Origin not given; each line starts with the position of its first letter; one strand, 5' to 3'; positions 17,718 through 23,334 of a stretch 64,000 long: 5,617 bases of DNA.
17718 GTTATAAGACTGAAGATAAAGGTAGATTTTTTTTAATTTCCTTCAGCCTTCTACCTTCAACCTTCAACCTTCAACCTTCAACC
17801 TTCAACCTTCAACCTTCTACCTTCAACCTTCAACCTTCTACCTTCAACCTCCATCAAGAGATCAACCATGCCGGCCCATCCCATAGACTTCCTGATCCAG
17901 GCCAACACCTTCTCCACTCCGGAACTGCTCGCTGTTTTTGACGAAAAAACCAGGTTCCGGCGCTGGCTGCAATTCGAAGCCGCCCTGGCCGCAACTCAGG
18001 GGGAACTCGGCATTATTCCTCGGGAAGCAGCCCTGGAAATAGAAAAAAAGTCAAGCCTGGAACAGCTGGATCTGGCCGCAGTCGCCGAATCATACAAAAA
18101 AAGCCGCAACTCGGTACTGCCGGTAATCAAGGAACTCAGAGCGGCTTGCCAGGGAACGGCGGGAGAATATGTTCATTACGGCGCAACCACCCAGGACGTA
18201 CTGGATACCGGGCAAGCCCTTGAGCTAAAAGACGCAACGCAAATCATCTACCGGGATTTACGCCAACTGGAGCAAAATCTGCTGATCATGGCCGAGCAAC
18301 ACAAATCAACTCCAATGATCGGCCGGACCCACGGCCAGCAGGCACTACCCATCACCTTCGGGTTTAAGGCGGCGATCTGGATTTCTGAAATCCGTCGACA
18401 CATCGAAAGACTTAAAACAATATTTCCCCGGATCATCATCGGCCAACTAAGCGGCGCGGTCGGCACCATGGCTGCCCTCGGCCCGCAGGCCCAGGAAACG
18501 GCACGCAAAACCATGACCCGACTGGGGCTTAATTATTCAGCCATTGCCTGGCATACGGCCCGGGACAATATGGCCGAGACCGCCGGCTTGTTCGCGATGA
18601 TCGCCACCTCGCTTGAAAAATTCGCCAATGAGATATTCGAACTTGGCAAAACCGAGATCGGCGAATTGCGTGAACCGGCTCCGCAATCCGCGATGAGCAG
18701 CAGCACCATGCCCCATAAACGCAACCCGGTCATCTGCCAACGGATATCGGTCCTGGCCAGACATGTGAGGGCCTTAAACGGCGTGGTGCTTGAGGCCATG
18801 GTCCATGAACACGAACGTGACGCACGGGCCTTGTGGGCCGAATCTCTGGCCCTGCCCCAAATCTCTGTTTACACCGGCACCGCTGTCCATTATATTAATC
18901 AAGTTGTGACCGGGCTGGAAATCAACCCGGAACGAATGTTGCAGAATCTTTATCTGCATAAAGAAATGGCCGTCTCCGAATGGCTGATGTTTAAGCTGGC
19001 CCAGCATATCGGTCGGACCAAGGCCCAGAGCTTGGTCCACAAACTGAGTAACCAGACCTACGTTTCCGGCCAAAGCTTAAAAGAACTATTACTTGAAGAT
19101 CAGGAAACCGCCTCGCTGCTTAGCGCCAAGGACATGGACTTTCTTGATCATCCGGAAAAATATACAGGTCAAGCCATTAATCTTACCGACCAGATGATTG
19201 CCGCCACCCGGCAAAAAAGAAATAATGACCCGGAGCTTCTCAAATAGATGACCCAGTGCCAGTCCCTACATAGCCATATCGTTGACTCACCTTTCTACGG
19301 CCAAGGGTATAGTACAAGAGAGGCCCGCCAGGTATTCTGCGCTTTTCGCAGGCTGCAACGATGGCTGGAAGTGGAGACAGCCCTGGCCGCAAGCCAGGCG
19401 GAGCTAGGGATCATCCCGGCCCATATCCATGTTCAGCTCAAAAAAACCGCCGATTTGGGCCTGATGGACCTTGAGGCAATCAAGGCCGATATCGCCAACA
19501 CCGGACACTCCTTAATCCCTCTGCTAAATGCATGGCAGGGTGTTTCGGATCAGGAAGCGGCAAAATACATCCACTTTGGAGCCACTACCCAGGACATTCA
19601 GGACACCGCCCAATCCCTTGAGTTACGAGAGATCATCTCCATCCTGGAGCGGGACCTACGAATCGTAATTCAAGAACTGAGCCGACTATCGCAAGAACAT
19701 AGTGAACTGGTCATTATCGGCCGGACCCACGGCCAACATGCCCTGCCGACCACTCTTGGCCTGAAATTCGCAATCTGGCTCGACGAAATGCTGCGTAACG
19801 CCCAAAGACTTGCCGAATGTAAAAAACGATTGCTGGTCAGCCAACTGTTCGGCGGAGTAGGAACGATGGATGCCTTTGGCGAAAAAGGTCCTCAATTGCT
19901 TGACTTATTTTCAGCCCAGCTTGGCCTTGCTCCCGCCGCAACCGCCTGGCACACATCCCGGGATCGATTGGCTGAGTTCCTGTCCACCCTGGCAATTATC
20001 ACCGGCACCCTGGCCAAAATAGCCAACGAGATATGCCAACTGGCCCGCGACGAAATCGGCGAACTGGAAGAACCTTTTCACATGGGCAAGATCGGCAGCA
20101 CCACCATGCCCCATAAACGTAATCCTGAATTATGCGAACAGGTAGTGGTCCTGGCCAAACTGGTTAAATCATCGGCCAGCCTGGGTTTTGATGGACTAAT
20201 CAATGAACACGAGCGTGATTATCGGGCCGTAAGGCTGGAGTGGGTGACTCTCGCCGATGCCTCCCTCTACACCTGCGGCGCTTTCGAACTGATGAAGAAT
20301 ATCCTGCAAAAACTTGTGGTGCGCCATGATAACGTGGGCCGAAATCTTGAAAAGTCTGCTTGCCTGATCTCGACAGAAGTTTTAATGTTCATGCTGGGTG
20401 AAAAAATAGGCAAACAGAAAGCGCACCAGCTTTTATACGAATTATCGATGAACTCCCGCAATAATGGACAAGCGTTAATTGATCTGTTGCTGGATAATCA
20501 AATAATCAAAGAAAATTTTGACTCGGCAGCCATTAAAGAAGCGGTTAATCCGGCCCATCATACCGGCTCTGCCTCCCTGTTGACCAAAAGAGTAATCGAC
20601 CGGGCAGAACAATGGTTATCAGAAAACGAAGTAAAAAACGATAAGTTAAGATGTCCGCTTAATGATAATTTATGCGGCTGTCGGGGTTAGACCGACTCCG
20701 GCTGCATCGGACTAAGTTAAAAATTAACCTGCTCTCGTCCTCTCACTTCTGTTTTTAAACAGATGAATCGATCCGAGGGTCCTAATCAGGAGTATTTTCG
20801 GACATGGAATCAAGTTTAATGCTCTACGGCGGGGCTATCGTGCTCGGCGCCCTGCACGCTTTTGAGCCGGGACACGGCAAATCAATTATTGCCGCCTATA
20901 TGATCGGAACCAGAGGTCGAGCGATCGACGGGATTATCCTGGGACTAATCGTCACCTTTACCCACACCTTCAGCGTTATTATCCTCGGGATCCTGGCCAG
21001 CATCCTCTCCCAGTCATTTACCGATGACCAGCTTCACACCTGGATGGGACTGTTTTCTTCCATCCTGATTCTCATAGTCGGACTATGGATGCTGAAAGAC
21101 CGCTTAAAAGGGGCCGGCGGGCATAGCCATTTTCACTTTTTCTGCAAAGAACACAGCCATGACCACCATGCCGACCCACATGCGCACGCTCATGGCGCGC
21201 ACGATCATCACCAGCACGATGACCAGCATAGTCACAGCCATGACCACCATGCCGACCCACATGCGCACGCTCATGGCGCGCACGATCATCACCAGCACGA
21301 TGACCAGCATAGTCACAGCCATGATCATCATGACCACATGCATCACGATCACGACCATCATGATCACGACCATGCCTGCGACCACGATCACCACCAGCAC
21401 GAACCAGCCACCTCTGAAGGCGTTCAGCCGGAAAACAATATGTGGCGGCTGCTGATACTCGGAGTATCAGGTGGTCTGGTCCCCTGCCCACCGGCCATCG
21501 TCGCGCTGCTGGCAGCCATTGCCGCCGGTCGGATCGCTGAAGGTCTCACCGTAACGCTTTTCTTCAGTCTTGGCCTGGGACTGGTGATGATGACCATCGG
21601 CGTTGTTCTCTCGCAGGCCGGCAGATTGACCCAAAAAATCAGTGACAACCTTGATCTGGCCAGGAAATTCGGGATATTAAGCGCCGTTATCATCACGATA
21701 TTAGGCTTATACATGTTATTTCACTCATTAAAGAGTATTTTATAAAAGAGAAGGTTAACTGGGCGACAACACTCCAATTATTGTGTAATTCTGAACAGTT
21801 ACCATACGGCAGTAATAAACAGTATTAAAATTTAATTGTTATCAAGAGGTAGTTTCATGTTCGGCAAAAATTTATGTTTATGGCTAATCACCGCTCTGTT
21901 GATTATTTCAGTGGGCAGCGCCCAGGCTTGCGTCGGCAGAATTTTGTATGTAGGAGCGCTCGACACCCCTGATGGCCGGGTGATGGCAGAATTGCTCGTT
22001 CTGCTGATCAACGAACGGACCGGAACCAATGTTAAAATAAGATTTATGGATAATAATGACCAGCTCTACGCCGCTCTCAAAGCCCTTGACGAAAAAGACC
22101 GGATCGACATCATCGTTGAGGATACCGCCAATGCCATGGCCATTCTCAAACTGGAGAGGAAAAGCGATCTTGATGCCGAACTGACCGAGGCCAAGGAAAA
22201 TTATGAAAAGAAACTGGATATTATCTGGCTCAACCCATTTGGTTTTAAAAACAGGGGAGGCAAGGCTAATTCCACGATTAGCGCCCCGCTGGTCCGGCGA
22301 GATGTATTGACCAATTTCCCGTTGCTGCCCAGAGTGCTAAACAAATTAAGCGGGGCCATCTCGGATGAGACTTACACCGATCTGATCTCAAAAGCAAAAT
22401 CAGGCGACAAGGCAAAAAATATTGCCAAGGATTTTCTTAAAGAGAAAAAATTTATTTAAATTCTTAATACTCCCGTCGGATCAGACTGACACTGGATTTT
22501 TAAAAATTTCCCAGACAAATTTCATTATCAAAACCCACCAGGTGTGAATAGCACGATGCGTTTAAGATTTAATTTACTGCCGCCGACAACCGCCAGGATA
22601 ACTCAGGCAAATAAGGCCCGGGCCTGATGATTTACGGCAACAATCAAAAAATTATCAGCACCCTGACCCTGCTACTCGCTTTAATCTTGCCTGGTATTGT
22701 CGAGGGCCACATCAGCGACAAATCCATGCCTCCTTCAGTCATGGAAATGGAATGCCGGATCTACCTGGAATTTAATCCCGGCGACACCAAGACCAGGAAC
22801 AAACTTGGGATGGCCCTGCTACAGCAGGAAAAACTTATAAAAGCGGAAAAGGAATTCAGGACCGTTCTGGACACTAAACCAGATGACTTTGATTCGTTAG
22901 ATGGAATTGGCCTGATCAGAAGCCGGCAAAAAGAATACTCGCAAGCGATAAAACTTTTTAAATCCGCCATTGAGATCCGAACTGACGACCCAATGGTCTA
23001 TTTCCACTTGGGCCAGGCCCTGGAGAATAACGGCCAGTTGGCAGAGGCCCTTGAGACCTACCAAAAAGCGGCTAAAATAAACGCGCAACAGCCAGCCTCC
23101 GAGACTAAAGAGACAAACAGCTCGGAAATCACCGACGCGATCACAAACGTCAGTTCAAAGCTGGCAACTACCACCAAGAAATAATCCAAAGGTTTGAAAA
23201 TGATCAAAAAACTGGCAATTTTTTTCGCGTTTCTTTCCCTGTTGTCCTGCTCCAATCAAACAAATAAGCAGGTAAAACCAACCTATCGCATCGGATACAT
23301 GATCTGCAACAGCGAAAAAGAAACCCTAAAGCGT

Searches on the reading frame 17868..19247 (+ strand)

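Call 9: search_protein_families(library=pfam, proteins=[window:17868-19247:+], max_evalue=0.001)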
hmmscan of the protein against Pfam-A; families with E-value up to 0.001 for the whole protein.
window:17868-19247:+ (459 aa): 2 families
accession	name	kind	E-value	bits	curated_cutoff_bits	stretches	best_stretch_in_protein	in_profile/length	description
PF00206.25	Lyase_1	-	4.4e-48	164.7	27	1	16-300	6-310/312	Lyase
PF10397.14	ADSL_C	-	1.6e-09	38.4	32.7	1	369-441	4-77/79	Adenylosuccinate lyase C-terminus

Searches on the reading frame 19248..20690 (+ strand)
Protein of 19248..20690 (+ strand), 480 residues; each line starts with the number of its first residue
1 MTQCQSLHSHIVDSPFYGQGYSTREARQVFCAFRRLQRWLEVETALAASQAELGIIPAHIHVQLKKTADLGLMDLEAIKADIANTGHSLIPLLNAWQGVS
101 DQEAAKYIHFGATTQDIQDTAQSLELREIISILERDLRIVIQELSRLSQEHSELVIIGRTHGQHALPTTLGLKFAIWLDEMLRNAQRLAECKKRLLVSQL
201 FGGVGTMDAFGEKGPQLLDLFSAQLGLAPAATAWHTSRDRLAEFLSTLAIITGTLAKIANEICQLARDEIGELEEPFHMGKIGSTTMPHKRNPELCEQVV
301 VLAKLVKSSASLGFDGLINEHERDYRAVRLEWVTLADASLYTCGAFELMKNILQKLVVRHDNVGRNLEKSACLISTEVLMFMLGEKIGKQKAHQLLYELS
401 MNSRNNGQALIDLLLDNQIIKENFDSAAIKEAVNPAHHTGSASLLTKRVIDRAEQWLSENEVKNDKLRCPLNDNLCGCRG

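Call 9: search_protein_families(library=pfam, proteins=[window:19248-20690:+], max_evalue=0.001)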
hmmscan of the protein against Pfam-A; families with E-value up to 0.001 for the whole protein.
window:19248-20690:+ (480 aa): 2 families
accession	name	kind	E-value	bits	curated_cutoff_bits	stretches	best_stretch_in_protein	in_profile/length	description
PF00206.25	Lyase_1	-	2.3e-45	155.8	27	1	34-302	18-306/312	Lyase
PF10397.14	ADSL_C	-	5.8e-12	46.2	32.7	1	374-449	3-79/79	Adenylosuccinate lyase C-terminus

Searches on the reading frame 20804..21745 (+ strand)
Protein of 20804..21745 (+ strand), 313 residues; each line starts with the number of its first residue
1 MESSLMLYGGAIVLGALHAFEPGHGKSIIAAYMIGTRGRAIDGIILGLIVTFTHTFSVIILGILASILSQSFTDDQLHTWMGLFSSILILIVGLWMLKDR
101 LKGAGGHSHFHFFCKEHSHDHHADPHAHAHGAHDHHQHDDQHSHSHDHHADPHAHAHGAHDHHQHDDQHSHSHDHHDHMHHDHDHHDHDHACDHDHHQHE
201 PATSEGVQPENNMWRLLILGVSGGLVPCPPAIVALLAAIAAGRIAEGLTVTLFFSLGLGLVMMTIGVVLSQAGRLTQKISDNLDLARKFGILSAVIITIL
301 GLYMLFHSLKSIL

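Call 9: search_protein_families(library=pfam, proteins=[window:20804-21745:+], max_evalue=0.001)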
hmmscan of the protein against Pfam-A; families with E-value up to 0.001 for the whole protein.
window:20804-21745:+ (313 aa): 2 families
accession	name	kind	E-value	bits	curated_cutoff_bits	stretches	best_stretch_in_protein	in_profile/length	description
PF03824.22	NicO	-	3.6e-22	79.5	27.7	2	7-149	4-152/287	High-affinity nickel-transport protein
PF13386.12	DsbD_2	-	1.1e-12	48.8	24.9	1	211-296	116-192/199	Cytochrome C biogenesis protein transmembrane region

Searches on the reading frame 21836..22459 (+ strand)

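Call 9: search_protein_families(library=pfam, proteins=[window:21836-22459:+], max_evalue=0.001)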
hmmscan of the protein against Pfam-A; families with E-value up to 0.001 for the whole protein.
window:21836-22459:+ (207 aa): 1 family
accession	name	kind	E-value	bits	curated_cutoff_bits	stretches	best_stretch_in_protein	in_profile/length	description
PF04069.17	OpuAC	-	4.1e-09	36.9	21.2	0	150-203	205-257/257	Substrate binding domain of ABC-type glycine betaine transport system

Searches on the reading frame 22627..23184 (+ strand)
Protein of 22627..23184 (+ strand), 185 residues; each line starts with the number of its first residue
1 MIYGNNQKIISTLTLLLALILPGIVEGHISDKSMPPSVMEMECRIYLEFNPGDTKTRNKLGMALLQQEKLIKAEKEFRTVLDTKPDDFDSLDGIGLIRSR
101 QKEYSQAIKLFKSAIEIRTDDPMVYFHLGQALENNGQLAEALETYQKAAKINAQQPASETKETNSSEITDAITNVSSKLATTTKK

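Call 9: search_protein_families(library=pfam, proteins=[window:22627-23184:+], max_evalue=0.001)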
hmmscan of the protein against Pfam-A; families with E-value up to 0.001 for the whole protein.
window:22627-23184:+ (185 aa): 18 families
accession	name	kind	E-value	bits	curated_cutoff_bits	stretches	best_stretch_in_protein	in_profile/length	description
PF07719.23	TPR_2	-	2.4e-16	58.9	27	1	124-152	3-31/34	Tetratricopeptide repeat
PF00515.34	TPR_1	-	3.4e-16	58.7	27.8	1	124-152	3-31/34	Tetratricopeptide repeat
PF13414.12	TPR_11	-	1.1e-14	54.3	26.8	1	100-136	6-42/42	TPR repeat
PF13181.12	TPR_8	-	3.5e-14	52.1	25.7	1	124-154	3-33/34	Tetratricopeptide repeat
PF13431.12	TPR_17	-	2e-13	49.9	24.4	1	110-143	1-34/34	Tetratricopeptide repeat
PF14559.12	TPR_19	-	4.3e-12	46.6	25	1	101-157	4-60/68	Tetratricopeptide repeat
PF13424.12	TPR_12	-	3.1e-11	43.8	30.1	1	56-119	5-76/77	Tetratricopeptide repeat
PF13432.12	TPR_16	-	6e-11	43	32.7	2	59-122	2-65/65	Tetratricopeptide repeat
PF13428.12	TPR_14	-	6.9e-10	39.1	23.5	0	124-156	3-35/44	Tetratricopeptide repeat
PF13176.12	TPR_7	-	1.1e-07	31.9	27.9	0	90-121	1-32/36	Tetratricopeptide repeat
PF13374.12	TPR_10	-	1.4e-07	31.7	27.5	0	127-151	7-31/42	Tetratricopeptide repeat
PF13174.12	TPR_6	-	8.3e-07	29.7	26.3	0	124-150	2-28/33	Tetratricopeptide repeat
PF24575.1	TPR_Slam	-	9.3e-07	29.7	35.2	1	95-142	54-101/104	Surface lipoprotein assembly modifier, N-terminal TPR repeats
PF23914.1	TPR_CcmH_CycH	-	3.9e-05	24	42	0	60-116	90-149/158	Cytochrome c-type biogenesis protein H TPR domain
PF13371.12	TPR_9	-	0.0004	20.8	35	0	99-157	6-64/73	Tetratricopeptide repeat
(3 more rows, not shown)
